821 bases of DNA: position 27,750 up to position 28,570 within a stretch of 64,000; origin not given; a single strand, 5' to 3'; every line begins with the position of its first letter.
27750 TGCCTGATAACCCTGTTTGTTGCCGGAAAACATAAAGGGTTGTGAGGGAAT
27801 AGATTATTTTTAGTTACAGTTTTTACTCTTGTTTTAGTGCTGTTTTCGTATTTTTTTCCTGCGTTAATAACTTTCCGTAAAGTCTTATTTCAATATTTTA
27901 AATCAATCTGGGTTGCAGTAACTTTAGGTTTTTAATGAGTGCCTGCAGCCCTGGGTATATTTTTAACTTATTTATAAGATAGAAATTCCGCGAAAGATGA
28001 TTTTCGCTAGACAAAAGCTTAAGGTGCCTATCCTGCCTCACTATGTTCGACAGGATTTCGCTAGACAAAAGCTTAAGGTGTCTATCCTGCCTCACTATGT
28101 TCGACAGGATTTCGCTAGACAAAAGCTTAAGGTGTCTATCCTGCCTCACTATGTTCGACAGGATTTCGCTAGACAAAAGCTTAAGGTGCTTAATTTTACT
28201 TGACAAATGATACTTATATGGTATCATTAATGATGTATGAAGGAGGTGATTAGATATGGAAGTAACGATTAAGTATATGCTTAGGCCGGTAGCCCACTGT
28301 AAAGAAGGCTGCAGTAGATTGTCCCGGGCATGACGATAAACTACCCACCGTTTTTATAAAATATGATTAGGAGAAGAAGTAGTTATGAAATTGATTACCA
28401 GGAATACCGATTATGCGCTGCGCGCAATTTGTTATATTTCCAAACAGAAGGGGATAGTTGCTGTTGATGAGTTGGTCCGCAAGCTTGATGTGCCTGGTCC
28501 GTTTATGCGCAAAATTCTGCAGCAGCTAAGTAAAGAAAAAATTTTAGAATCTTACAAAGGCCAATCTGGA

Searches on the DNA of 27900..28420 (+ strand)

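Call 32: search_rna_families(source=window, start=27900, end=28420, threshold=evalue, max_evalue=10)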
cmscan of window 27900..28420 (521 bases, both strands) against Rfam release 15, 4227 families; matches with E-value up to 10: 1.
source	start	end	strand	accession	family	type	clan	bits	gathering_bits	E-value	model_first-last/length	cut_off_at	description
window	27947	28012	-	RF01652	ceN70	Gene; snRNA; snoRNA; CD-box;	-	17.5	65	0.47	1-71/71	no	Caenorhabditis snoRNA ceN70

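Call 69: search_dna_similar(query=window:27990-28200:+, collection=phages, mode=distant, max_evalue=0.001, max_rows=10)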
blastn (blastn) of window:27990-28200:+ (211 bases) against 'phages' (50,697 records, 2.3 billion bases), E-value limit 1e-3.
No match.
